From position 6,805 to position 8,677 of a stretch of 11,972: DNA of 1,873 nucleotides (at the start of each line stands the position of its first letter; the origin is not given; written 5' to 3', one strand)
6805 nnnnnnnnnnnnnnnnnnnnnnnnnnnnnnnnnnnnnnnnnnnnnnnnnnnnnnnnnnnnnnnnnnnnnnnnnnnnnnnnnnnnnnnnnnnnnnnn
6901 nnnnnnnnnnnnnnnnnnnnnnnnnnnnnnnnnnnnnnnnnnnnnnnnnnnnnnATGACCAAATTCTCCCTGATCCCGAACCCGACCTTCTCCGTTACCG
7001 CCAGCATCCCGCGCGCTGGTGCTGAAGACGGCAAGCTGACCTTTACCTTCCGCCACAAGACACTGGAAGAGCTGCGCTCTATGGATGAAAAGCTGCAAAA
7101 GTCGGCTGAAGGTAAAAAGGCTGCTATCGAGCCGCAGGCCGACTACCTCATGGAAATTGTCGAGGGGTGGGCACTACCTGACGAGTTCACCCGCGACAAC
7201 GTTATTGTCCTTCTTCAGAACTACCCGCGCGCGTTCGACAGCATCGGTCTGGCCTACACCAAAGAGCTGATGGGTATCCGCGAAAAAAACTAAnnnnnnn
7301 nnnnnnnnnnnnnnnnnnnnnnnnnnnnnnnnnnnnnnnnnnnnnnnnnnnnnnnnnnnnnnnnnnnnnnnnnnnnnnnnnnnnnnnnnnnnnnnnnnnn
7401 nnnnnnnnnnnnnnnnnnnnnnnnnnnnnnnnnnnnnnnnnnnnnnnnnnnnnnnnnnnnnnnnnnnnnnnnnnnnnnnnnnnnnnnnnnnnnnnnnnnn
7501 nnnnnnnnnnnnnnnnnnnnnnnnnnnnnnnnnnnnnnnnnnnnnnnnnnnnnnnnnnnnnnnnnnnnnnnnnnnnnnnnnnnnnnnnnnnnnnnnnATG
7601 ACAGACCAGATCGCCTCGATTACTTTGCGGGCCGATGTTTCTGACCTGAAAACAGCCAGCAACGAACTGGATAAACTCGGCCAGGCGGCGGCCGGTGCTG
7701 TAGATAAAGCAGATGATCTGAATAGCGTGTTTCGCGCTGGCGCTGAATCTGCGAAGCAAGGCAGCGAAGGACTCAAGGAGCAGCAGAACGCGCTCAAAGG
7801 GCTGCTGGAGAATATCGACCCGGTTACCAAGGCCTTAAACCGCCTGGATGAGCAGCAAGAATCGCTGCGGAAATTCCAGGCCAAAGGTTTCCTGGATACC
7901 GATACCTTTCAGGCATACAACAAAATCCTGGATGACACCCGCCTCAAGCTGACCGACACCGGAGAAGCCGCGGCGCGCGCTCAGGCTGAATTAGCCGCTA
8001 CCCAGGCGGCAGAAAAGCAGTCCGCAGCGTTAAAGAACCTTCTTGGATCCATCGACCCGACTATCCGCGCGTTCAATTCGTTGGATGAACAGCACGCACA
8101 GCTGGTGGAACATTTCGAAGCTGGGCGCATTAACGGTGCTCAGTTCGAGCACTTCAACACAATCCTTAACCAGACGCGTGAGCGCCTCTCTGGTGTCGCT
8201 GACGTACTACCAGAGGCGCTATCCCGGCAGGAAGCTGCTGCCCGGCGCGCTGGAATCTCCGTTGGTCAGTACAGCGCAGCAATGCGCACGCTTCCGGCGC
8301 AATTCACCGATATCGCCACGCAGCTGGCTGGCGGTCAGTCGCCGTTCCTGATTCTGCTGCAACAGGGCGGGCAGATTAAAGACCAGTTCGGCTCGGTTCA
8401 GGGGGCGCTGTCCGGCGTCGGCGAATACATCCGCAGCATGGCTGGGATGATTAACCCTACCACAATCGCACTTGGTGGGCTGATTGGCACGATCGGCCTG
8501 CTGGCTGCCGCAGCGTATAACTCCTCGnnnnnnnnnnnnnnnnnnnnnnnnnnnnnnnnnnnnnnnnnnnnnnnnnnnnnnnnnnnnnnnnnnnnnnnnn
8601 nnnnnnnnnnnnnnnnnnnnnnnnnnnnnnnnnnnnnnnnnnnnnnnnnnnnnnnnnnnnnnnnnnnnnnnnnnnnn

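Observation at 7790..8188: Ancient tandem duplication of a helical module in the tape measure N-terminus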

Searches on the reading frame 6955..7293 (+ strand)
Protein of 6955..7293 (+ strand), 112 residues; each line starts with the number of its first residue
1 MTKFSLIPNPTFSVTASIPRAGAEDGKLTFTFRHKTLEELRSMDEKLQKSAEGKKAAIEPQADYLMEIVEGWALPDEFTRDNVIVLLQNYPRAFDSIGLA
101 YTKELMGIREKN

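Call 20: search_protein_families(library=phrogs, proteins=[window:6955-7293:+], max_evalue=0.00001)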
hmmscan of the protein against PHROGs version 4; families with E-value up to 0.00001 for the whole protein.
window:6955-7293:+ (112 aa): 2 families
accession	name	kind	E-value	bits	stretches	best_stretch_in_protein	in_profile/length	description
phrog_569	-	tail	2.3e-40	140.1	1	1-112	25-132/256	tail length tape measure protein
phrog_17368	-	tail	1.8e-10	41.9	1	8-111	13-107/213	tail length tape measure protein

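Call 65: search_protein_families(library=pfam, proteins=[window:6955-7293:+], max_evalue=0.01)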
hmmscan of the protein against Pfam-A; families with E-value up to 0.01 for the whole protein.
window:6955-7293:+ (112 aa): 1 family
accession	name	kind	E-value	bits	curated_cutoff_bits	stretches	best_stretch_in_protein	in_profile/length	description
PF08748.17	Phage_TAC_4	-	2.5e-27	96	21.1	1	1-112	1-124/124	Phage tail assembly chaperone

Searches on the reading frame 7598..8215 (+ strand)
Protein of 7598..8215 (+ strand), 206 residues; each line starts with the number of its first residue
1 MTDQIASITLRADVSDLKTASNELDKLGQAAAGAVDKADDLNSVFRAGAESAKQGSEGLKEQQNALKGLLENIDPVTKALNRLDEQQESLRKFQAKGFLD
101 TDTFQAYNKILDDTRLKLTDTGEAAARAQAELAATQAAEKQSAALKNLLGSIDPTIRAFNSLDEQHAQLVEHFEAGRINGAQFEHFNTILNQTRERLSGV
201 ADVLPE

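Call 52: search_protein_families(library=ncbifam, proteins=[window:7598-8215:+], max_evalue=0.1)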
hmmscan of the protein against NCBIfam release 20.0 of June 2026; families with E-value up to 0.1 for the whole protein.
window:7598-8215:+ (206 aa): 10 families
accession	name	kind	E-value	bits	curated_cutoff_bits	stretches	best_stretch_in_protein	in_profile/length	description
NF047515.1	SpiroCoCo_C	equivalog_domain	0.00024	20.4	125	1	9-197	46-227/313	SpiroCoCo family coiled-coil protein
TIGR04211.1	SH3_and_anchor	equivalog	0.0042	16.7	65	1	14-92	58-139/198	TIGR04211 family SH3 domain-containing protein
NF041034.1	Rad50_Sulf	equivalog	0.0045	14.9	1000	1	12-173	500-658/872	DNA double-strand break repair ATPase Rad50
NF045780.1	TrlF_fam_ATP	equivalog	0.012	14.4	350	1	8-182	463-634/944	TrlF family AAA-like ATPase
NF003034.1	PRK03918.1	equivalog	0.013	13.5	700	1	9-192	218-395/878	DNA double-strand break repair ATPase Rad50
TIGR02169.1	SMC_prok_A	equivalog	0.018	12.7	729.4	1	10-179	384-551/1165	chromosome segregation protein SMC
TIGR00996.1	Mtu_fam_mce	paralog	0.022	13.9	140.5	1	24-83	215-274/291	MCE family protein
TIGR04527.1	mycoplas_twoTM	subfamily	0.095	12.4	125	0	51-202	34-168/248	MG_279/MG_280 family protein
NF047516.1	LA_3659_fam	equivalog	0.096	12.2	36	0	16-186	48-202/221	LA_3659 family protein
NF047514.1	SpiroCoCo_N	equivalog_domain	0.096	12.2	75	0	16-186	48-202/221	SpiroCoCo family coiled-coil protein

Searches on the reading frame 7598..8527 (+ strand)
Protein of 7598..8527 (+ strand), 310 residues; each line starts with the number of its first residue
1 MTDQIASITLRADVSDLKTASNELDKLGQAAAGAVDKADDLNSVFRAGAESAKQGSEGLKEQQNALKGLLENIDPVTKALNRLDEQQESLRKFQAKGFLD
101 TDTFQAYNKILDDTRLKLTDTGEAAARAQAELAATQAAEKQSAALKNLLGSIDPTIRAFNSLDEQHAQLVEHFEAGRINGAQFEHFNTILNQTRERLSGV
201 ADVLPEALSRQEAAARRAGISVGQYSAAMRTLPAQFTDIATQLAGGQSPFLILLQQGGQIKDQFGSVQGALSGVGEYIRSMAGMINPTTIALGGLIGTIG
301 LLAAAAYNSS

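Call 8: find_homologous_proteins(query=window:7598-8392:+)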
Query seq(265 aa) (265 aa): 200 proteins with E <= 0.001 among 4721 candidates; the best 120 are listed.
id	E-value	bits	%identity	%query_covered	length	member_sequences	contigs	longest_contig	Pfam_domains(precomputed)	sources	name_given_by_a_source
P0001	1.8e-156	537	98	100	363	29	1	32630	PF06791.19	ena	-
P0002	7.0e-154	529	98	98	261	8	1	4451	PF06791.19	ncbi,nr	ncbi:TPA: phage tail tape measure protein, partial [Citrobacter freundii]|nr:phage tail tape measure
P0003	1.4e-151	521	95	100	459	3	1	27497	PF06791.19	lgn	-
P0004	2.0e-151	521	96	100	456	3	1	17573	PF06791.19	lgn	-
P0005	8.3e-149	512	94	100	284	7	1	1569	PF06791.19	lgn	-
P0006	8.0e-148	509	93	100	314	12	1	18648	PF06791.19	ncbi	-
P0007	9.7e-145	499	99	93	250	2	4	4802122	PF06791.19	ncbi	-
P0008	1.3e-143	495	91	100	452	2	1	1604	PF06791.19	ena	-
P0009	1.3e-138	479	89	100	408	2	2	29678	PF06791.19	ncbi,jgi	-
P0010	6.4e-127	441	95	86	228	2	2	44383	-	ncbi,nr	ncbi:TPA: phage tail tape measure protein, partial [Citrobacter freundii]|nr:phage tail tape measure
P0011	2.3e-125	435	80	100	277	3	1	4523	PF06791.19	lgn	-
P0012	1.0e-120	420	86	91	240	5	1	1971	PF04136.22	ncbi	ncbi:phage tail tape measure protein, partial [Enterobacter hormaechei]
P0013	1.4e-115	404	75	100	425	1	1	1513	PF06791.19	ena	-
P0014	6.2e-114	398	74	100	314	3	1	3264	PF06791.19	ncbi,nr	ncbi:MAG TPA: phage tail tape measure protein, partial [Leclercia adecarboxylata]|nr:phage tail tape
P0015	6.6e-113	395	91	79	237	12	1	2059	-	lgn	-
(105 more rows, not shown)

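Call 28: predict_structure(alignment_id=A2)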
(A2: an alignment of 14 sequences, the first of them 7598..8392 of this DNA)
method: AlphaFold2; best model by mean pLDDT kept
length: 265 residues; sequences in the alignment: 14
mean_pLDDT: 52.7   pTM: 0.26
mean pLDDT of the five models: 52.7, 50.7, 50.3, 45.3, 44.4
residues with pLDDT >= 90: 0; 70-90: 56; 50-70: 71; < 50: 138
segments of 3 or more residues with pLDDT < 50: 1-63, 65-74, 145-153, 203-208, 225-265
pLDDT, mean of each block of 10 residues (from residue 1): 33 39 43 36 35 38 43 51 71 69 72 65 52 52 47 58 75 76 80 68 48 51 49 40 41 43 41
secondary structure, 60 per line:
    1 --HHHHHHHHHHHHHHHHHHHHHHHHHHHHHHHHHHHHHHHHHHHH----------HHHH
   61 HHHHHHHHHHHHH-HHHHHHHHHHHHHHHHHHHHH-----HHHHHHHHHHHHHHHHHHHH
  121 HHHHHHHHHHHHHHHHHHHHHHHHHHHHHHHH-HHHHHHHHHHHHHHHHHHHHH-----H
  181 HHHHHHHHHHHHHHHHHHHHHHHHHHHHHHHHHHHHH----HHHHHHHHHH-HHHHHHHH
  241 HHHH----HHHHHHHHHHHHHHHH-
elements in order: H3-46 H57-73 H75-95 H101-152 H154-174 H180-217 H222-231 H233-244 H249-264

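Call 37: search_solved_structures(query=window:7598-8527:+, max_evalue=0.01, show_alignments=2)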
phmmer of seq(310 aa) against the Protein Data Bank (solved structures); distinct sequences matched with E-value up to 0.01: 2.
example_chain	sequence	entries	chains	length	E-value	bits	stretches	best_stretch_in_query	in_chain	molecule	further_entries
9l9p_B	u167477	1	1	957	3.9e-26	96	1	1-309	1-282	Tape measure protein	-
8iyk_H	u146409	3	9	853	5e-26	95.7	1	195-291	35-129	Tape measure protein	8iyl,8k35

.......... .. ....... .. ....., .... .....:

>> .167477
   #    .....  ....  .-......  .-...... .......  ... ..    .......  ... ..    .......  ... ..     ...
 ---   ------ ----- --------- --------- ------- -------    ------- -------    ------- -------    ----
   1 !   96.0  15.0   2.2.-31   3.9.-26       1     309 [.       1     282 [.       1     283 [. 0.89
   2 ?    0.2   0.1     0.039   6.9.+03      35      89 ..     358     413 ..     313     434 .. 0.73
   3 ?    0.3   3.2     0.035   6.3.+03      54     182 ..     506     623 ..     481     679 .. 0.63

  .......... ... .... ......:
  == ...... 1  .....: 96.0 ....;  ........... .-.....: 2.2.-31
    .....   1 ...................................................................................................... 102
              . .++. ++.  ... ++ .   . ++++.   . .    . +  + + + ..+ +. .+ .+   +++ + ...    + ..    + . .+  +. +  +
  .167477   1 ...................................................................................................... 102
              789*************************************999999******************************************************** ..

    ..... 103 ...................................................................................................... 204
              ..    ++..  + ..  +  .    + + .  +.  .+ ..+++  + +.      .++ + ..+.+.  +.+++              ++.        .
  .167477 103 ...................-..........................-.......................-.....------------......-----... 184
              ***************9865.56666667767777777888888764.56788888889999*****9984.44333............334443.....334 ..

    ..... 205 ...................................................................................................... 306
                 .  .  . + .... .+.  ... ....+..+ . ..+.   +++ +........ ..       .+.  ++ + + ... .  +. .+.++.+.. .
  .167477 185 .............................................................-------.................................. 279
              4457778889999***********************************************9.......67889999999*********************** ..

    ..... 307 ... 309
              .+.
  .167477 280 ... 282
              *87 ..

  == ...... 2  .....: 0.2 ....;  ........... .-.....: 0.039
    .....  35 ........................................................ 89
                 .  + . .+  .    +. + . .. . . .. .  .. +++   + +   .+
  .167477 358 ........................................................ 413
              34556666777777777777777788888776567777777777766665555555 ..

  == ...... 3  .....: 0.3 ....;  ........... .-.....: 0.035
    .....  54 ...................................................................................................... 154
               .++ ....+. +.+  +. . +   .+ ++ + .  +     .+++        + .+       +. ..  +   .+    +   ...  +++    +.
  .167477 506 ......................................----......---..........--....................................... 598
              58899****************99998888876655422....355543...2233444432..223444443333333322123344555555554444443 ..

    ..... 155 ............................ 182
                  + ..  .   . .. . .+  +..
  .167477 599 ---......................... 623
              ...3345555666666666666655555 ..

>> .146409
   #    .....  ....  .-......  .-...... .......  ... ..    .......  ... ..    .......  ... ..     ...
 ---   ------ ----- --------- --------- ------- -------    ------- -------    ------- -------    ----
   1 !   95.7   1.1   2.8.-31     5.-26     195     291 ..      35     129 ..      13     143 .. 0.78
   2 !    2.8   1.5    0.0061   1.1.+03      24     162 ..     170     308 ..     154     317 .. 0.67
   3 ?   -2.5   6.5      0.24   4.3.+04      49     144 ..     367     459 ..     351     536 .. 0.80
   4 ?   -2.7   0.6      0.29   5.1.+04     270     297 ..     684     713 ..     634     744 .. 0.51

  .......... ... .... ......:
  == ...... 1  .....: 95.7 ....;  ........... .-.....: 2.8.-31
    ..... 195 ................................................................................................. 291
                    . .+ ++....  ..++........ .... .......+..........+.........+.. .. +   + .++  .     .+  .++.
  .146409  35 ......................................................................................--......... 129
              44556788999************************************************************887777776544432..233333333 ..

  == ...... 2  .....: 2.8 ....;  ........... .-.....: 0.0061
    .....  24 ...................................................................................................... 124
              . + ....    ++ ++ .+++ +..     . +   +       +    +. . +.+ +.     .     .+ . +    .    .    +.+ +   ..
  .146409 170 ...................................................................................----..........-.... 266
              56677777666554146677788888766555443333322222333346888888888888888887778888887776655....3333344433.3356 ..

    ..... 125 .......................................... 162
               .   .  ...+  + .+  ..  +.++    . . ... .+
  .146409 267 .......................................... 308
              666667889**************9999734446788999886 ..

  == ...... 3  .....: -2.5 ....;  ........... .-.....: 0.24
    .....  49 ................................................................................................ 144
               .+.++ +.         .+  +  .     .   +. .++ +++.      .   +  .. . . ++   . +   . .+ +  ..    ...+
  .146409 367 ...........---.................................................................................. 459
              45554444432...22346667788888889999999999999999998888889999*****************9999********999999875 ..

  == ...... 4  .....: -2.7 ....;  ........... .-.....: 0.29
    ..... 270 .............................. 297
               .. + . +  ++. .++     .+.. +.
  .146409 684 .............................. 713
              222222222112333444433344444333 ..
